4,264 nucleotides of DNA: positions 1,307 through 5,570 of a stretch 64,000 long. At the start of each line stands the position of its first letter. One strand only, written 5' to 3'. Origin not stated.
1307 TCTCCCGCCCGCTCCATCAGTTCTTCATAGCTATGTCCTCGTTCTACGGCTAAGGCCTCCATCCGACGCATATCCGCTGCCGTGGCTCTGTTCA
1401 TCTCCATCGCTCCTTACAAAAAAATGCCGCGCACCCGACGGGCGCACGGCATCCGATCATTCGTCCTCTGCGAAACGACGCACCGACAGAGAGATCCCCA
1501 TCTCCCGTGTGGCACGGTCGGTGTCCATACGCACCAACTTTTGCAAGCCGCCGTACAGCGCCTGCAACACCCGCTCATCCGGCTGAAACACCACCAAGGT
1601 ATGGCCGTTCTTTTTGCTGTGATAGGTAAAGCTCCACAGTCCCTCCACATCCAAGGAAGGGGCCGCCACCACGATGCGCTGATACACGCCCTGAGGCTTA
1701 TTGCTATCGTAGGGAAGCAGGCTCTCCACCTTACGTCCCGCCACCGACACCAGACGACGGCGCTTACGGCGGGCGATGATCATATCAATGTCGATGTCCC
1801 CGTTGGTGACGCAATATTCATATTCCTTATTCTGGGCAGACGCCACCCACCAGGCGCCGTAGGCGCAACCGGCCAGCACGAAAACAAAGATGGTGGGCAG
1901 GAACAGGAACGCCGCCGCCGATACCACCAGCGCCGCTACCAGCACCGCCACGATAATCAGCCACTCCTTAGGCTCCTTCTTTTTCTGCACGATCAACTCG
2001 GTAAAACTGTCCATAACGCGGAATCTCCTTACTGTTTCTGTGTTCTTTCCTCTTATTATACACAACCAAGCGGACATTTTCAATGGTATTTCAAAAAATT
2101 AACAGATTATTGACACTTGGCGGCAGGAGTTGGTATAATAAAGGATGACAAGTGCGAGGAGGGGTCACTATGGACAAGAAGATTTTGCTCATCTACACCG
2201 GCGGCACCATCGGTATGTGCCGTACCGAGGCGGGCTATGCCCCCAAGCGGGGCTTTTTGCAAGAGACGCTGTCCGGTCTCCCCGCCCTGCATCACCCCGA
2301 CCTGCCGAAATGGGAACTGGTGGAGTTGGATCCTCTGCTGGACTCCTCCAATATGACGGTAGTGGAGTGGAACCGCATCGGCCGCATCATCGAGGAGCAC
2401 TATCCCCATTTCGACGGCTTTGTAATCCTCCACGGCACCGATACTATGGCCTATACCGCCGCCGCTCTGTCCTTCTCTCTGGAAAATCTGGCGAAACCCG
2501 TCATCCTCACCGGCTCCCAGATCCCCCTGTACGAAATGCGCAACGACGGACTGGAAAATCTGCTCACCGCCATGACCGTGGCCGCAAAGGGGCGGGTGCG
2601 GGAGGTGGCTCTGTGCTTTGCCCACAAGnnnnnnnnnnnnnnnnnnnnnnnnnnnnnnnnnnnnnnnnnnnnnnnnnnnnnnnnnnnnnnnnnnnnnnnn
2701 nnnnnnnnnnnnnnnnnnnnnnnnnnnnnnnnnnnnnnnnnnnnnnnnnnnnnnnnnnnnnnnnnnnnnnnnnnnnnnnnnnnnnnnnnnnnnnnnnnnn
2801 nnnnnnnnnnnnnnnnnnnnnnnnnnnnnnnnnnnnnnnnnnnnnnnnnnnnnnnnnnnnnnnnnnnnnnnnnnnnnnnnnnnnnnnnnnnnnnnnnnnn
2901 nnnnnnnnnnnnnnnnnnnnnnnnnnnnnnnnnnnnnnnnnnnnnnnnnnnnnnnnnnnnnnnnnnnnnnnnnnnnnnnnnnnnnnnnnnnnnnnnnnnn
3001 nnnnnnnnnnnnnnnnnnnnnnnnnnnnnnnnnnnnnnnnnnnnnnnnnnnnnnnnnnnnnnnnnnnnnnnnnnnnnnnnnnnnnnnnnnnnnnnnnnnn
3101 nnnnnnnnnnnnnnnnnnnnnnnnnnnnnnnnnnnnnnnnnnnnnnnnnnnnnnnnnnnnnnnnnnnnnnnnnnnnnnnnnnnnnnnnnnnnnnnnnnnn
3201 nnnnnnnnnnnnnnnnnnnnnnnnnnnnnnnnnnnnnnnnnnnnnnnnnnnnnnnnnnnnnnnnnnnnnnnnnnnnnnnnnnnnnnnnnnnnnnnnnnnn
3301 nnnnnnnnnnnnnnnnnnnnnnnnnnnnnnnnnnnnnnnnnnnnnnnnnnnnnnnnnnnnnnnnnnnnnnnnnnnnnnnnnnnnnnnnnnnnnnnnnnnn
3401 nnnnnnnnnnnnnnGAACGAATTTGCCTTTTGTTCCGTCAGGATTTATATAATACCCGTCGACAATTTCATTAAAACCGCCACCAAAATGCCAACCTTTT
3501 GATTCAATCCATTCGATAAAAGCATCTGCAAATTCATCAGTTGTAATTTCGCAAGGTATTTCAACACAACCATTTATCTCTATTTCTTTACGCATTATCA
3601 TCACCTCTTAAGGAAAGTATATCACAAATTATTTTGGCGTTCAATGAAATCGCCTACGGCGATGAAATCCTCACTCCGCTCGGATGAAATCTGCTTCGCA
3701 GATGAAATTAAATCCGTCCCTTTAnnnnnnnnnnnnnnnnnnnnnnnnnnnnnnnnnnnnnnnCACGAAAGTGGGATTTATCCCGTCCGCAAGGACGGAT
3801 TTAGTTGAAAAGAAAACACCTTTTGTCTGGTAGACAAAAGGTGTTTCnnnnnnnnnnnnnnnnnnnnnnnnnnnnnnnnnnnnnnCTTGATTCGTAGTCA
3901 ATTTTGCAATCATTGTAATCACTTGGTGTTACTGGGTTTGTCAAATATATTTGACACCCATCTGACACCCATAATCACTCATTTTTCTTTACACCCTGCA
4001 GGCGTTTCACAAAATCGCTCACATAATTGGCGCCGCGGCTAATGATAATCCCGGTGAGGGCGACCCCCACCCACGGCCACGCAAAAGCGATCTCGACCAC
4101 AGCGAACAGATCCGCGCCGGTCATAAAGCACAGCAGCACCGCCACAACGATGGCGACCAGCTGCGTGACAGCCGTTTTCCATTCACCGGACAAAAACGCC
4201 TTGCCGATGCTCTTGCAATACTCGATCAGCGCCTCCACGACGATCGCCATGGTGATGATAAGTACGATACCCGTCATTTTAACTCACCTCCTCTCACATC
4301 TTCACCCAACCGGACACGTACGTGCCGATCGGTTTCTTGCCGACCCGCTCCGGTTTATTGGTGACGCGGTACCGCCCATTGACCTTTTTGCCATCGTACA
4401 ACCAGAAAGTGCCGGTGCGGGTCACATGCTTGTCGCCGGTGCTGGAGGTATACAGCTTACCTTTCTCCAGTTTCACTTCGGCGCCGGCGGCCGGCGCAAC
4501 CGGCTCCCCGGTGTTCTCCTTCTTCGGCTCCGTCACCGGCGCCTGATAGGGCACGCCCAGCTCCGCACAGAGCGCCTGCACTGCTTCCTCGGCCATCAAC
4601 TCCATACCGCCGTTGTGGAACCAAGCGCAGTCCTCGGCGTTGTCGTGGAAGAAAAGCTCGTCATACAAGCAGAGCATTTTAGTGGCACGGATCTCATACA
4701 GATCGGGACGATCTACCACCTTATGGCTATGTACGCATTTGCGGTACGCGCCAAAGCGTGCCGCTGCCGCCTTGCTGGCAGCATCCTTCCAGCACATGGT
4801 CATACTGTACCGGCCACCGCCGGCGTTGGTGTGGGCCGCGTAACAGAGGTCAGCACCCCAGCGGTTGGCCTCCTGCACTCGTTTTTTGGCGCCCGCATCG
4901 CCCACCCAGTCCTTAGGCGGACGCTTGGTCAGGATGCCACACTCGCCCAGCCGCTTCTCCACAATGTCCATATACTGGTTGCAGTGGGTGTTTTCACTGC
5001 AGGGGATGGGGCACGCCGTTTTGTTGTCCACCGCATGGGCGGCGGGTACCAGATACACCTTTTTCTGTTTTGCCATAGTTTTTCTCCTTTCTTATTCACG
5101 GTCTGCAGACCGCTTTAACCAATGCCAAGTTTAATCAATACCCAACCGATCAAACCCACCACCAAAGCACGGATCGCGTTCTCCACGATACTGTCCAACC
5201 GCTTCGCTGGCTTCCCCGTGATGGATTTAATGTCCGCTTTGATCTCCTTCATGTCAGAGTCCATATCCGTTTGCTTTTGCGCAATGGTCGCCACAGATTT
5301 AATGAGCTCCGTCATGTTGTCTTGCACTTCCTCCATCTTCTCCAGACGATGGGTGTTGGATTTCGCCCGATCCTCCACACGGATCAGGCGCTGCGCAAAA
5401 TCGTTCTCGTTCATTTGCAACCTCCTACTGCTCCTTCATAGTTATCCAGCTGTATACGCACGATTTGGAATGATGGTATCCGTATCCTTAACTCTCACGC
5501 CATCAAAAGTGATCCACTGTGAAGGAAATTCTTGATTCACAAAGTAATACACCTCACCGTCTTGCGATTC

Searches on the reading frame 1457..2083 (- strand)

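Call 71: search_protein_families(library=pfam, proteins=[window:1457-2083:-], max_evalue=0.001)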
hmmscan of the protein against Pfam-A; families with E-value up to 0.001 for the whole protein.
window:1457-2083:- (208 aa): 1 family
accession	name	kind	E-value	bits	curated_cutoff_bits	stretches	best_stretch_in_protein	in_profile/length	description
PF19601.4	DUF6106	-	1.1e-09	38.9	25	1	24-127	5-108/173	Family of unknown function (DUF6106)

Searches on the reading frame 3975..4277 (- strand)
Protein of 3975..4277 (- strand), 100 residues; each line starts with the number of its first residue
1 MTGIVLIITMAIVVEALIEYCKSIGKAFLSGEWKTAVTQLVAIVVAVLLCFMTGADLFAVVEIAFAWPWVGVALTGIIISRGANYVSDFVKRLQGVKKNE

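Call 28: search_protein_families(library=phrogs, proteins=[window:3975-4277:-], max_evalue=0.001)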
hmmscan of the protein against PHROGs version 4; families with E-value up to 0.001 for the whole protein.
window:3975-4277:- (100 aa): 1 family
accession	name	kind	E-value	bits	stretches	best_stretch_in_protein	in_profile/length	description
phrog_20258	-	unknown function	1.5e-25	90.3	1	3-99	3-94/99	-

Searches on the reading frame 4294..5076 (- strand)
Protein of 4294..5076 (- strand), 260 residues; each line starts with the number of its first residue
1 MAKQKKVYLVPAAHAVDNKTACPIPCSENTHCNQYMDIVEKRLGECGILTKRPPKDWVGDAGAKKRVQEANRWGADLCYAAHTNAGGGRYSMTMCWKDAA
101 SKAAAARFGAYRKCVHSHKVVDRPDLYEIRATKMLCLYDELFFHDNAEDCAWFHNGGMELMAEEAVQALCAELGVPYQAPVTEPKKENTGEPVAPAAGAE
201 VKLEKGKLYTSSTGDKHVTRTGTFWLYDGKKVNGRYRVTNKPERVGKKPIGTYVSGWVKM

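Call 28: search_protein_families(library=phrogs, proteins=[window:4294-5076:-], max_evalue=0.001)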
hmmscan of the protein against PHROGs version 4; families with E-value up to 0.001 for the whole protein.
window:4294-5076:- (260 aa): 2 families
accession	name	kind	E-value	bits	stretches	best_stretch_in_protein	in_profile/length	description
phrog_435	-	lysis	2.3e-13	51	1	36-214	144-316/556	endolysin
phrog_2742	-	lysis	2e-10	41.6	1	65-193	66-200/318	endolysin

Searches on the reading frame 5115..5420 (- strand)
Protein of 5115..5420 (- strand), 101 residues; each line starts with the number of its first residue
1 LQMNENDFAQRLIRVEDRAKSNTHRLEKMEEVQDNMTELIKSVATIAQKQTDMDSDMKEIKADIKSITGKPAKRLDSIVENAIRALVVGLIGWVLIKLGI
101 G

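Call 28: search_protein_families(library=phrogs, proteins=[window:5115-5420:-], max_evalue=0.001)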
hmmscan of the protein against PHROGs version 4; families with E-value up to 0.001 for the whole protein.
window:5115-5420:- (101 aa): 2 families
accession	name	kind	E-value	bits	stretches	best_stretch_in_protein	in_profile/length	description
phrog_937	-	other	4.6e-14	53.8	1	1-100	2-112/115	hemolysin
phrog_1863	-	unknown function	0.00072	20.4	0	6-33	68-95/97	-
